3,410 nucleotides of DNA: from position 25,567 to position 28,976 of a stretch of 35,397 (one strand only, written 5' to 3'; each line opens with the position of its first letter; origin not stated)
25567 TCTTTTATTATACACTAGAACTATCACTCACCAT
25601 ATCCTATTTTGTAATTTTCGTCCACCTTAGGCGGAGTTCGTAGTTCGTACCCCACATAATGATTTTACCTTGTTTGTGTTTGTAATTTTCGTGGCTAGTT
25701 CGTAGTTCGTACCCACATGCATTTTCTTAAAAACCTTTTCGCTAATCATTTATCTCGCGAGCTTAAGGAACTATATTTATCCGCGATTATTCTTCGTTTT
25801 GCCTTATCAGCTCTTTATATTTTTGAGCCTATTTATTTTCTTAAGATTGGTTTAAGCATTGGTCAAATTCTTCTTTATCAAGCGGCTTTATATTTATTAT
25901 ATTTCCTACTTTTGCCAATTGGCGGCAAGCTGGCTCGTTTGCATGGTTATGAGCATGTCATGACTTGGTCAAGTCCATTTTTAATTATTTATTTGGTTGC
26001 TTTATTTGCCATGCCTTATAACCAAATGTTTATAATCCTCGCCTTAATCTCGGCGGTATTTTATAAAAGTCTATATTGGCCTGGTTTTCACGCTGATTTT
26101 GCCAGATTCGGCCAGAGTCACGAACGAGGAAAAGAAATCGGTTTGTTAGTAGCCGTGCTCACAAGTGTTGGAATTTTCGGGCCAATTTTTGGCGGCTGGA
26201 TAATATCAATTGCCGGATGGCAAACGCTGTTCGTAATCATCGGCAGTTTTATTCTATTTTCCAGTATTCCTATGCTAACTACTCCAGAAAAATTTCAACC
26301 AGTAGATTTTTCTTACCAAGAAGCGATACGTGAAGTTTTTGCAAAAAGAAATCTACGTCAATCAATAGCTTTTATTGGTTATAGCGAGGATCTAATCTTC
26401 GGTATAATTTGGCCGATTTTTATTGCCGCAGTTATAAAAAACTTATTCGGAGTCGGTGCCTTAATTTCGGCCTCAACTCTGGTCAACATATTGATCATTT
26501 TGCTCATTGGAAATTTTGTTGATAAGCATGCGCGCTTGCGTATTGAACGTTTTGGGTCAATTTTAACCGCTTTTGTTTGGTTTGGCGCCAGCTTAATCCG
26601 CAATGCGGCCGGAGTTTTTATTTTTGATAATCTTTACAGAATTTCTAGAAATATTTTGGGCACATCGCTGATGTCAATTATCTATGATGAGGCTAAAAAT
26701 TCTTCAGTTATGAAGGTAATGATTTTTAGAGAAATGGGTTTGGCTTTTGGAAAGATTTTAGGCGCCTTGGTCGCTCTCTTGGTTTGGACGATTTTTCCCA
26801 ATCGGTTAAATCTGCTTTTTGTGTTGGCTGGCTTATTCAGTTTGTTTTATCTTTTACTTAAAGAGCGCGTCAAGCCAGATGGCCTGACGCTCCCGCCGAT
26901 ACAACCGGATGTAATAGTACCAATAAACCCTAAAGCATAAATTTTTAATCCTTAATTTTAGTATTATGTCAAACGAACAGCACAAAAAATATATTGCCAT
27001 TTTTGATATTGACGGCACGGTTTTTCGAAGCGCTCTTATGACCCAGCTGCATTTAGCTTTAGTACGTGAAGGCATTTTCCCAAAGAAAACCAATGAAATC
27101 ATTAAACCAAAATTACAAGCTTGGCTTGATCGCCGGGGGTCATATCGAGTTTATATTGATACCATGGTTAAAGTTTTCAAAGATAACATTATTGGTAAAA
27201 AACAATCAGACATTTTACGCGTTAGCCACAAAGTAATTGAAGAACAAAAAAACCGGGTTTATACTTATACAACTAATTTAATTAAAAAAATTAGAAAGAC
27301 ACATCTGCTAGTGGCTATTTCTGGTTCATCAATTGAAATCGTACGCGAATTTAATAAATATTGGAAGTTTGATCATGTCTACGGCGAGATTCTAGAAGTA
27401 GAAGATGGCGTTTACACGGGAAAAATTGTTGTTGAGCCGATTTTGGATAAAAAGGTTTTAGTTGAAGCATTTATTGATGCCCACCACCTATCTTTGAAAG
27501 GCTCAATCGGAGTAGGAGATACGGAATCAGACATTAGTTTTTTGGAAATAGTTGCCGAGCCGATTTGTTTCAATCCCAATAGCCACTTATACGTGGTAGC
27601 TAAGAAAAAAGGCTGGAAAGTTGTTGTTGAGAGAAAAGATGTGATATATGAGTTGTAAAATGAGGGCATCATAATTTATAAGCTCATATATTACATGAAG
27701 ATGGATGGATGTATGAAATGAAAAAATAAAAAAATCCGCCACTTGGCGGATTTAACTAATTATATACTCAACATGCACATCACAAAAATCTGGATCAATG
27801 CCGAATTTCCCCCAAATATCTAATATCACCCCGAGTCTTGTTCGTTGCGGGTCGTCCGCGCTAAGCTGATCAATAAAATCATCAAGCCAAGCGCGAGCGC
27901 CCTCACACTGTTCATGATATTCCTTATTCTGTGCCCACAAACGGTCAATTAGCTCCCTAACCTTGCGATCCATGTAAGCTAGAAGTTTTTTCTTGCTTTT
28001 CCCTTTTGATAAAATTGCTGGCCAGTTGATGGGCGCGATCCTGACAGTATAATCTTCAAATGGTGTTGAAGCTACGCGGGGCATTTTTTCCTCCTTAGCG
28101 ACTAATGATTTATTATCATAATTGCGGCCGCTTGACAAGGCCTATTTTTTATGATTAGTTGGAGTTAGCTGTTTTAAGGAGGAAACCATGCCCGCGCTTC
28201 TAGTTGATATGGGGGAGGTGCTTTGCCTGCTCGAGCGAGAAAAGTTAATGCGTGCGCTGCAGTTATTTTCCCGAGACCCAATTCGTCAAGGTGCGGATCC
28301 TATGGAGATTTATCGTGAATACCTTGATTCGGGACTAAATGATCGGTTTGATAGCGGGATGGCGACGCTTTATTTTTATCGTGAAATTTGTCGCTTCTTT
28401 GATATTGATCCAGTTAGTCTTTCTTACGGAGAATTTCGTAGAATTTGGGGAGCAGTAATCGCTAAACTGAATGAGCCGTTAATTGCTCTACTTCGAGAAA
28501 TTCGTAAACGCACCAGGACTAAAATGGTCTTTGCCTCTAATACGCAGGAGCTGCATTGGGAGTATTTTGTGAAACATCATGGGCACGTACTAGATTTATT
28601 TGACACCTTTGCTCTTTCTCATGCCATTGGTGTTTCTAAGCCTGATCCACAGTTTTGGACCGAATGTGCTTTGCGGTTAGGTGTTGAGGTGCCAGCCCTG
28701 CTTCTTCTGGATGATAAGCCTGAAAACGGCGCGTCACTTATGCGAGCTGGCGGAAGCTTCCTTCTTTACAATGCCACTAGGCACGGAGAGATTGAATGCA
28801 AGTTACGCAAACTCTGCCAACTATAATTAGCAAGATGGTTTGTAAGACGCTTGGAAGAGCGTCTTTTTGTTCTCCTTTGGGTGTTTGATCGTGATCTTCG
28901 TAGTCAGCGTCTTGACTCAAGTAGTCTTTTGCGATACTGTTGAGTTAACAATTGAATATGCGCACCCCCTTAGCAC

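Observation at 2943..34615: Recurrent heptanucleotide tandem arrays (often TAR-N4) next to start and stop codons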

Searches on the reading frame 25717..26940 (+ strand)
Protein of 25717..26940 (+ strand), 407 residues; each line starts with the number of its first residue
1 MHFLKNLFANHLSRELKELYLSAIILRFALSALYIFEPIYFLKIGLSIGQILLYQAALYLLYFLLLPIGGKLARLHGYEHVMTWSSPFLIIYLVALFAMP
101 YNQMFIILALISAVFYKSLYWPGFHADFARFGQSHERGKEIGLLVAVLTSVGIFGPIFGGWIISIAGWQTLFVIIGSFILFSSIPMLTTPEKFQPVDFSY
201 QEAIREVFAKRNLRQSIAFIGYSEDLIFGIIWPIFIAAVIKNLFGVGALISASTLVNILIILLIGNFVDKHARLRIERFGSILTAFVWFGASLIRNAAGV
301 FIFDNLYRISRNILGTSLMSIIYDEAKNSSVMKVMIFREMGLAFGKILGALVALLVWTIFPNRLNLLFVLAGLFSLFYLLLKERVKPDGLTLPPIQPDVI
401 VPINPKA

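Call 13: search_protein_families(library=pfam, proteins=[window:25717-26940:+])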
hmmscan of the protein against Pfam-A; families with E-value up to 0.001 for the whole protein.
window:25717-26940:+ (407 aa): 1 family
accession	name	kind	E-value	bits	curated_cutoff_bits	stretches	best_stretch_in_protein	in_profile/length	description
PF07690.21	MFS_1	-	5.5e-24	85.2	33.4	2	19-208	1-200/347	Major Facilitator Superfamily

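Call 24: find_encoding_contigs(protein=window:25717-26940:+, flank=10000, max_places=10)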
Protein window:25717-26940:+ (407 aa): 4 contigs read that carry it; 4 places shown.
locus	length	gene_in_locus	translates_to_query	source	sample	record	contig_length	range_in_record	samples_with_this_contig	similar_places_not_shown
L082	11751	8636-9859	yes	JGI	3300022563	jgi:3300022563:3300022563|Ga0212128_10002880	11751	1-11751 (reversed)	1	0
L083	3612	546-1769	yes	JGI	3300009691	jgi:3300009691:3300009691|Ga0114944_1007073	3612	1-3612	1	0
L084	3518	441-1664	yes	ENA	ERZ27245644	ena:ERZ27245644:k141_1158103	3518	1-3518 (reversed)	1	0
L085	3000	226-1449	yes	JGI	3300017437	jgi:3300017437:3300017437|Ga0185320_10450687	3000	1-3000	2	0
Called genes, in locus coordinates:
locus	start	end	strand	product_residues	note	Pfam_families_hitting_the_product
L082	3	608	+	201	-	PF04095:NAPRTase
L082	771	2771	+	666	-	PF00795:CN_hydrolase, PF02540:NAD_synthase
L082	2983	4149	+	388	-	PF15891:Nuc_deoxyri_tr2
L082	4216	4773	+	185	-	-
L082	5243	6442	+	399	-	PF07690:MFS_1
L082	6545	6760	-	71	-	-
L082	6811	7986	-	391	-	-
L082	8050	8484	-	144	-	PF07681:DoxX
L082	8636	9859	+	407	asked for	PF07690:MFS_1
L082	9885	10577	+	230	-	PF12710:HAD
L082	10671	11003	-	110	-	-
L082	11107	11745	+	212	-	PF00702:Hydrolase (faint)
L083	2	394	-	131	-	?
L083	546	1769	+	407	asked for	PF07690:MFS_1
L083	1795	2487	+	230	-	PF12710:HAD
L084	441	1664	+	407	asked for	PF07690:MFS_1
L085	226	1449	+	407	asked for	PF07690:MFS_1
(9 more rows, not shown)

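Call 26: find_related_loci(query=window:25717-26940:+, collection=metagenome_contigs, flank=10000)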
Query window:25717-26940:+ (407 aa) in metagenome_contigs; peptide patterns used: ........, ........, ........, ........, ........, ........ (x = any residue, [..] = any of these).
219 stretches matched a pattern, but none encodes a relative of the query by tblastn (E <= 1e-3).

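Call 27: find_homologous_proteins(query=window:25717-26940:+, max_evalue=1e-20)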
Query window:25717-26940:+ (407 aa): 124 proteins with E <= 1e-20 among 8000 candidates; the best 120 are listed.
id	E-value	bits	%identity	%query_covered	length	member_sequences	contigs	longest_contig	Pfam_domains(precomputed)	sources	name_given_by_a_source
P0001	4.2e-257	871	100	100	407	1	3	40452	PF07690.22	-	-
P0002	9.3e-227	771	84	100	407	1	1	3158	PF07690.22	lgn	-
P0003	2.0e-224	764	85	99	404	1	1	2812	PF07690.22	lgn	-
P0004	9.7e-224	761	84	99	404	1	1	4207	PF07690.22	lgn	-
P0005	8.7e-183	627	69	99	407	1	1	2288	PF07690.22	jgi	jgi:hypothetical protein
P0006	2.1e-164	566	63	99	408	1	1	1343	PF07690.22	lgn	-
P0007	1.0e-104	369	47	93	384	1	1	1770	PF07690.22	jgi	jgi:MFS family permease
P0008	3.9e-103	364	47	93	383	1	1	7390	PF07690.22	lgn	-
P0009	3.8e-102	361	47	93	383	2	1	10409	PF07690.22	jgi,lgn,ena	-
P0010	2.7e-101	358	44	95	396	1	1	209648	PF07690.22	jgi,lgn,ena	-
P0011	3.6e-101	358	47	93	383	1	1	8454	PF07690.22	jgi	-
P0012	2.1e-100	355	43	95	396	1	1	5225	PF07690.22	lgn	-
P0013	2.9e-100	355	47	93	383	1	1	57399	PF07690.22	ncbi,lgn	-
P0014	6.1e-100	354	45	93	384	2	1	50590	PF07690.22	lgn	-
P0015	1.3e-99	353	44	95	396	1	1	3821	PF07690.22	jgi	jgi:hypothetical protein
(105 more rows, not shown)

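Call 28: find_encoding_contigs(protein=P0002, flank=10000, max_places=3)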
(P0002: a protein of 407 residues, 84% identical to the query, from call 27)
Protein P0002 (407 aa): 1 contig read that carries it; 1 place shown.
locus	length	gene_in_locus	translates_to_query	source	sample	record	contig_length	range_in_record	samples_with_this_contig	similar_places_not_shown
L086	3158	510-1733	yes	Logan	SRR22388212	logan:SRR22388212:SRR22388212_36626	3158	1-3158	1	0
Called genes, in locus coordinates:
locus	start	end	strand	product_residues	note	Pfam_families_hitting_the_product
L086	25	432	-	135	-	PF07681:DoxX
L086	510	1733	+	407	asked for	PF07690:MFS_1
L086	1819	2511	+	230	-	PF12710:HAD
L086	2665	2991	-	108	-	-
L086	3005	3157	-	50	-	?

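Call 29: find_encoding_contigs(protein=P0003, flank=10000, max_places=3)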
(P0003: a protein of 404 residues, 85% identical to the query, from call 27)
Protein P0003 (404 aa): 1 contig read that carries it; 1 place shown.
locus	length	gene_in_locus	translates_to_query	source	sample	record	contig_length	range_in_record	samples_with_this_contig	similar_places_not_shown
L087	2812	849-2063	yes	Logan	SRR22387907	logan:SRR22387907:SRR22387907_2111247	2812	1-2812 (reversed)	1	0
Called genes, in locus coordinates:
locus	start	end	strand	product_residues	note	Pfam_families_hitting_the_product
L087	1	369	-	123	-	?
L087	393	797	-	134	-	PF07681:DoxX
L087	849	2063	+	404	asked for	PF07690:MFS_1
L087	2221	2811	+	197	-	?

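Call 30: find_encoding_contigs(protein=P0004, flank=10000, max_places=3)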
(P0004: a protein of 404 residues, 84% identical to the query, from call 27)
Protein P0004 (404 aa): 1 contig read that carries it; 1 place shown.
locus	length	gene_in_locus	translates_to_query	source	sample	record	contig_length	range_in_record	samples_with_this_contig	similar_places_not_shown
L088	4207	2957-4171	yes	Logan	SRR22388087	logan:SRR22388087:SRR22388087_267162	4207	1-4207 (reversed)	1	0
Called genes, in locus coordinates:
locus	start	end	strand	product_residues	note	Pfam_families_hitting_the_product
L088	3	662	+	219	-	?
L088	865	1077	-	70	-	-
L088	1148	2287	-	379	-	-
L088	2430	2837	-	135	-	PF07681:DoxX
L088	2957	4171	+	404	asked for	PF07690:MFS_1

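Call 31: find_encoding_contigs(protein=P0005, flank=10000, max_places=3)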
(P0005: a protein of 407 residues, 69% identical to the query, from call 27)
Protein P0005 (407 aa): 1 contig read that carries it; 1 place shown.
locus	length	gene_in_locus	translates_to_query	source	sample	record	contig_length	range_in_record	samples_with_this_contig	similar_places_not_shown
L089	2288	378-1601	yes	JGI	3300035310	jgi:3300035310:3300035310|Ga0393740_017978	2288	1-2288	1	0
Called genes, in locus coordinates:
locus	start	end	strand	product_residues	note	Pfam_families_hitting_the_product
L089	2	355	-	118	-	?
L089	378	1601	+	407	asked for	PF07690:MFS_1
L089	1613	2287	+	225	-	?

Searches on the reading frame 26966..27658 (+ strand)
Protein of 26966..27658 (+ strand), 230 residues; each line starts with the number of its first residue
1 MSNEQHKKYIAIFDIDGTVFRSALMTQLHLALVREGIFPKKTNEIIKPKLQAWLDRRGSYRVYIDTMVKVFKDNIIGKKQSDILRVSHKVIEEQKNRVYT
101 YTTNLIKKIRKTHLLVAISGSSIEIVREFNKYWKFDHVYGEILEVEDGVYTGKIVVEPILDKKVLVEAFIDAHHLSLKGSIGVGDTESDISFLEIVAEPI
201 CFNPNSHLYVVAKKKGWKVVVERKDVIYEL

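Call 13: search_protein_families(library=pfam, proteins=[window:26966-27658:+])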
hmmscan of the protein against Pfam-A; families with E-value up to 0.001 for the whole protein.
window:26966-27658:+ (230 aa): 1 family
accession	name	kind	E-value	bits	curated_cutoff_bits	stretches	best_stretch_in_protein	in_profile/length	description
PF12710.13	HAD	-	1.4e-12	48.8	27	1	11-194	1-189/189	haloacid dehalogenase-like hydrolase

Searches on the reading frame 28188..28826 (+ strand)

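Call 13: search_protein_families(library=pfam, proteins=[window:28188-28826:+])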
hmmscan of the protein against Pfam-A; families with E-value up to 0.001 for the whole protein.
window:28188-28826:+ (212 aa): 1 family
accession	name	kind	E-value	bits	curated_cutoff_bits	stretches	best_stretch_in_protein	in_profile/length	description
PF00702.32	Hydrolase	-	2.1e-05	25.5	26.4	1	83-184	88-186/191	haloacid dehalogenase-like hydrolase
